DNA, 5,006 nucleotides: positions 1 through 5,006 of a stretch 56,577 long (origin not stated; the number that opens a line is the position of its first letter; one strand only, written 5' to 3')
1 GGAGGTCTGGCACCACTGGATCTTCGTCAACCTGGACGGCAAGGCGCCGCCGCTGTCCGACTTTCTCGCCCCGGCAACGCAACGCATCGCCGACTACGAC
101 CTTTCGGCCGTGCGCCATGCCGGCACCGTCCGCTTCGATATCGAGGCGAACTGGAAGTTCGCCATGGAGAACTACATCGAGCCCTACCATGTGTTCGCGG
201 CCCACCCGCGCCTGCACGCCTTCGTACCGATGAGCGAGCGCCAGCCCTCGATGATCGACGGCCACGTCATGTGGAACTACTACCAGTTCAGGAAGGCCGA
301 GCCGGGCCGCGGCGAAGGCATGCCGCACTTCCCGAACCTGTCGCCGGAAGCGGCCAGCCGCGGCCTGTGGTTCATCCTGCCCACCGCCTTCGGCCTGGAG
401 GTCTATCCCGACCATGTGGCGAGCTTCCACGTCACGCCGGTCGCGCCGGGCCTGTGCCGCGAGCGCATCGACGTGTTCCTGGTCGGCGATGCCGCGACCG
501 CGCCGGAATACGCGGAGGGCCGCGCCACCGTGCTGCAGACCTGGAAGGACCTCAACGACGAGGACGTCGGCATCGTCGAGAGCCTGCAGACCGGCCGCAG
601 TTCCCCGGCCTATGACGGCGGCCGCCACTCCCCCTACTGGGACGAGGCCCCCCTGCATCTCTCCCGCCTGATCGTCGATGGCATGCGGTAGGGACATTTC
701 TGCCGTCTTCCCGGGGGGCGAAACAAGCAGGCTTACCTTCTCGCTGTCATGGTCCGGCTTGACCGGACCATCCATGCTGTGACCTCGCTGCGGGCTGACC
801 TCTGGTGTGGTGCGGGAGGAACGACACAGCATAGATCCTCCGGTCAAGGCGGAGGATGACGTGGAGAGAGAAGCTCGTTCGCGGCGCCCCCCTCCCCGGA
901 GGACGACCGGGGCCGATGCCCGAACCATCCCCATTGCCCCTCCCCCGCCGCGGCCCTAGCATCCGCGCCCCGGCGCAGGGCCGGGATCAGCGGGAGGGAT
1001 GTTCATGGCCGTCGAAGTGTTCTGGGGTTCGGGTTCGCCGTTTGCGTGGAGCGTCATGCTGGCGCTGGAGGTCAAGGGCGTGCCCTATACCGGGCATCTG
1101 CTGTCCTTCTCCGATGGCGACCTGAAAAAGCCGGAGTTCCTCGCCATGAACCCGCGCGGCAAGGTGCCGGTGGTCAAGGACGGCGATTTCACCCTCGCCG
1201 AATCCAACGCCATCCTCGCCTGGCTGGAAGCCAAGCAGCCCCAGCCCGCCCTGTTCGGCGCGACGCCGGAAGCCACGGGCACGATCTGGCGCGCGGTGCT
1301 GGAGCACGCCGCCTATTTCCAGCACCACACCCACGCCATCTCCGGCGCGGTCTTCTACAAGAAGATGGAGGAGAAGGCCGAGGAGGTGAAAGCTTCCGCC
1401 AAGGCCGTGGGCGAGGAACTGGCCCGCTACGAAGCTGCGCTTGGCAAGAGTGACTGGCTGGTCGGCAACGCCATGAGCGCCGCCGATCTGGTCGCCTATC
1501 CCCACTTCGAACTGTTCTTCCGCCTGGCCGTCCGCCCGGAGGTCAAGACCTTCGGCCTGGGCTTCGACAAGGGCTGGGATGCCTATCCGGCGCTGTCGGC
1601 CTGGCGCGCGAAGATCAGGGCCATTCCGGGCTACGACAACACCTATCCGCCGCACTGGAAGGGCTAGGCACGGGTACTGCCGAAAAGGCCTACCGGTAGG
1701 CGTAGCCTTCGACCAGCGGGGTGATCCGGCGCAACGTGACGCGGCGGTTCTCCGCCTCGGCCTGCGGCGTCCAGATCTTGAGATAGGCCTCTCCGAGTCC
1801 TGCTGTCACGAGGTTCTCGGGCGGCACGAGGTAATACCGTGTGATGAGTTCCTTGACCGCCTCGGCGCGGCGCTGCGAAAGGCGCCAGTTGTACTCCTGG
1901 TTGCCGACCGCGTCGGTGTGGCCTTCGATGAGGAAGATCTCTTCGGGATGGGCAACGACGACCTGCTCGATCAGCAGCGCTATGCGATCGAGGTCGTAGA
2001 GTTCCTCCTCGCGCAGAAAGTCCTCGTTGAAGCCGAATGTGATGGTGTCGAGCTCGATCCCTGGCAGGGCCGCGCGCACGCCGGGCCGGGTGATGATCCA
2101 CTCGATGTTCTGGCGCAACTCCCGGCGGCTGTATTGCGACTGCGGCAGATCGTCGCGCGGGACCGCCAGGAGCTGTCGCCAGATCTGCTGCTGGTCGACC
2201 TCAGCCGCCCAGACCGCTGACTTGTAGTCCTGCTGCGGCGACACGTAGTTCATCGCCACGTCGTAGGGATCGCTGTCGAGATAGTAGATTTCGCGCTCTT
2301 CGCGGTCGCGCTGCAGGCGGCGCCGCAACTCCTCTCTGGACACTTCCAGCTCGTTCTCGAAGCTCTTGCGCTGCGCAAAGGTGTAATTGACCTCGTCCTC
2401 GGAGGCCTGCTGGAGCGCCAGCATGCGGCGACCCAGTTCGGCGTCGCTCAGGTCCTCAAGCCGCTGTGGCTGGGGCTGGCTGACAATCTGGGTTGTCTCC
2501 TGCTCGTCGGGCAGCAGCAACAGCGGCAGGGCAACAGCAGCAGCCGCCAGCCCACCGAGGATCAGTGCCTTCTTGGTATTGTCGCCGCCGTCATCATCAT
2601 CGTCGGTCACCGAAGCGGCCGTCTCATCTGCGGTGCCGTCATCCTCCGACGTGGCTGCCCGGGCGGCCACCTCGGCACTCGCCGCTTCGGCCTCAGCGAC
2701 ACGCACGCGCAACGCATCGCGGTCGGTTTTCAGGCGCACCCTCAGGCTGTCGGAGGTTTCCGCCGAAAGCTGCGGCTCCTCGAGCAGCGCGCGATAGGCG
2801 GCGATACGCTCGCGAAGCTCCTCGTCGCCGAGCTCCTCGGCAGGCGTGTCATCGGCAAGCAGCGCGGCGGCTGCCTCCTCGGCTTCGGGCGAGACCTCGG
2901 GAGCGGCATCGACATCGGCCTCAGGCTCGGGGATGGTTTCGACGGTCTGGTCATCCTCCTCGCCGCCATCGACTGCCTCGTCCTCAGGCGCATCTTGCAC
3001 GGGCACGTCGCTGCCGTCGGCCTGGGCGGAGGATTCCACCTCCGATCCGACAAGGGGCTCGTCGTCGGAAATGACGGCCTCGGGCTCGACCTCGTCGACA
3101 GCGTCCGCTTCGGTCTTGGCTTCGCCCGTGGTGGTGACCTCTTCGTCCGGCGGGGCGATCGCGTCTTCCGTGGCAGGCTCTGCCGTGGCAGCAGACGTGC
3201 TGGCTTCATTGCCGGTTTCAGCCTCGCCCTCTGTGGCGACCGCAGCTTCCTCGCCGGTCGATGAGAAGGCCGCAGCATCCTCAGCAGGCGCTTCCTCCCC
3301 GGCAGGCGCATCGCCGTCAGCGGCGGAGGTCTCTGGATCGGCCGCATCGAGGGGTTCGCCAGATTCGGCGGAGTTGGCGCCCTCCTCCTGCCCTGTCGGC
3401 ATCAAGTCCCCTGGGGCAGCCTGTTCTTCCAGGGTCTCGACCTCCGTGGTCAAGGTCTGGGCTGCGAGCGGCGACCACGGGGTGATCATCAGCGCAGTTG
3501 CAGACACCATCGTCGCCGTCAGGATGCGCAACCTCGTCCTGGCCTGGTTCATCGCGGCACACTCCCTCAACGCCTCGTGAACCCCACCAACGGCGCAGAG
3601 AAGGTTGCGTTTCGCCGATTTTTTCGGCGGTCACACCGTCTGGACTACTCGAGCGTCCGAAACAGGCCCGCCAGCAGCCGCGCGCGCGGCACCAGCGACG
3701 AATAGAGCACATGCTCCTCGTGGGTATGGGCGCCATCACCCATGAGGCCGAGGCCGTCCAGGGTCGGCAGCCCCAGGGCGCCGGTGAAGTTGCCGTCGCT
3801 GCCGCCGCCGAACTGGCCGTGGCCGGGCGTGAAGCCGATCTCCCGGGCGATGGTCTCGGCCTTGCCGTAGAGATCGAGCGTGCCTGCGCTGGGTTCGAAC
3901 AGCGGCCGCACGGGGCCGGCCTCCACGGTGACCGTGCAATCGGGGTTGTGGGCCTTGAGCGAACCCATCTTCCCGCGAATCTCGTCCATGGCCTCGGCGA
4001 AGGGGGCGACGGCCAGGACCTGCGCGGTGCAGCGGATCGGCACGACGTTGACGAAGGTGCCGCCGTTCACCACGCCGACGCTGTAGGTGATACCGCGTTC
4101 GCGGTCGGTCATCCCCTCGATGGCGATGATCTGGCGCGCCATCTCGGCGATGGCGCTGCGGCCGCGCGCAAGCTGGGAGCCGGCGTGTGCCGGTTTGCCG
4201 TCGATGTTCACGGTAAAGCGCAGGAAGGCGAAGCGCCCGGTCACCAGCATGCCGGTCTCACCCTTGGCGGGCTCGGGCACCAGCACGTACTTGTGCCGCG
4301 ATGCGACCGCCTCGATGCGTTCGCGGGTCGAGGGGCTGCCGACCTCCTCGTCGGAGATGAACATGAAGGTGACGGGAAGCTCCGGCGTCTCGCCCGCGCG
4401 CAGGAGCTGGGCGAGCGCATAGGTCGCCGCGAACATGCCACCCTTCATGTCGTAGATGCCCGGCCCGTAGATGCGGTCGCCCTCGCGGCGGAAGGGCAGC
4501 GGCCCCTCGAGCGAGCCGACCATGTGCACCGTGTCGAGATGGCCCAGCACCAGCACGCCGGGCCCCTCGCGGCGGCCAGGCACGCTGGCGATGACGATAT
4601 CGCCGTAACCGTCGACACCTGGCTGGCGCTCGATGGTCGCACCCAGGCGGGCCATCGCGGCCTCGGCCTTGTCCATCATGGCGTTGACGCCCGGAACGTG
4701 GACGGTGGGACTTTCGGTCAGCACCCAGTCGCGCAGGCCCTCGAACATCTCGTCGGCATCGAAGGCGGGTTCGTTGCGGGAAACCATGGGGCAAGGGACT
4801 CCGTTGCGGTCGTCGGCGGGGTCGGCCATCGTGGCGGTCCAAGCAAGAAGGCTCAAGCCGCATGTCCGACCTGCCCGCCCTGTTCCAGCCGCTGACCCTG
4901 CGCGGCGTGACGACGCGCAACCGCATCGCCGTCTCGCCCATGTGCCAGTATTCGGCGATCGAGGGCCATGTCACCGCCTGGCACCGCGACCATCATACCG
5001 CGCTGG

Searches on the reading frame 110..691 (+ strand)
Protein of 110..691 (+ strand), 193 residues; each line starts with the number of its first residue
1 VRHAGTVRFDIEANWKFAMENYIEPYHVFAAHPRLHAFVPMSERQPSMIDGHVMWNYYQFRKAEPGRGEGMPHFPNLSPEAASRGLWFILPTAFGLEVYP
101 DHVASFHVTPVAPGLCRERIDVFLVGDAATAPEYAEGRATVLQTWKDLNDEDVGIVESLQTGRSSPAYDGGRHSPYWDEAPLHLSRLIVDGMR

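Call 35: search_protein_families(library=pfam, proteins=[window:110-691:+], max_evalue=0.0001)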
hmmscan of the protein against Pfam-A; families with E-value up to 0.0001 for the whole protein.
window:110-691:+ (193 aa): 1 family
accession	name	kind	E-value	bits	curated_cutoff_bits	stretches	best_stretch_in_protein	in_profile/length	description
PF00848.25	Ring_hydroxyl_A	-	1.9e-27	96.9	24.9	1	2-180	5-193/208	Ring hydroxylating alpha subunit (catalytic domain)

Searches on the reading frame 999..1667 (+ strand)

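Call 35: search_protein_families(library=pfam, proteins=[window:999-1667:+], max_evalue=0.0001)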
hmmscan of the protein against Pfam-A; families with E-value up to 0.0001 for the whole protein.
window:999-1667:+ (222 aa): 7 families
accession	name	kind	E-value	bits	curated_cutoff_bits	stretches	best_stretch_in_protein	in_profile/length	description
PF13409.12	GST_N_2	-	3.3e-17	63.3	25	1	13-78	2-69/70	Glutathione S-transferase, N-terminal domain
PF02798.26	GST_N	-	1.2e-15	58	20.9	1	4-76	2-74/76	Glutathione S-transferase, N-terminal domain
PF13417.12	GST_N_3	-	7.5e-15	55.5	22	1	12-83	6-74/75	Glutathione S-transferase, N-terminal domain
PF00043.30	GST_C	-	1e-13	51.8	20.7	1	118-210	11-93/93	Glutathione S-transferase, C-terminal domain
PF13410.11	GST_C_2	-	1e-07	32.4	24.9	1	129-204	3-68/69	Glutathione S-transferase, C-terminal domain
PF14497.11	GST_C_3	-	4e-07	30.6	21.6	1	112-210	5-95/104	Glutathione S-transferase, C-terminal domain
PF17172.10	GST_N_4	-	8.9e-05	23.5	30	0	50-107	26-87/99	Glutathione S-transferase N-terminal domain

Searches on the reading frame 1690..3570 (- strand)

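Call 35: search_protein_families(library=pfam, proteins=[window:1690-3570:-], max_evalue=0.0001)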
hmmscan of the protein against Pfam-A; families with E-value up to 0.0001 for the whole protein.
window:1690-3570:- (626 aa): 1 family
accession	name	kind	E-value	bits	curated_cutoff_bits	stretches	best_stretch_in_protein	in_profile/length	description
PF00691.25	OmpA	-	5.8e-15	55.9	27.2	1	511-609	1-96/98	OmpA family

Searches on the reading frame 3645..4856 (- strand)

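Call 35: search_protein_families(library=pfam, proteins=[window:3645-4856:-], max_evalue=0.0001)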
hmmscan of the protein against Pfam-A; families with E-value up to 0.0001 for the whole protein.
window:3645-4856:- (403 aa): 3 families
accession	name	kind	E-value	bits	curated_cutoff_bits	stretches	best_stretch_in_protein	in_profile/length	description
PF01546.33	Peptidase_M20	-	2.7e-28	99.7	24.6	1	103-399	2-204/206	Peptidase family M20/M25/M40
PF07687.19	M20_dimer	-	5.7e-13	49.2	21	1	206-294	1-92/107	Peptidase dimerisation domain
PF04389.22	Peptidase_M28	-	4.6e-06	26.9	21.3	1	88-173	2-69/193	Peptidase family M28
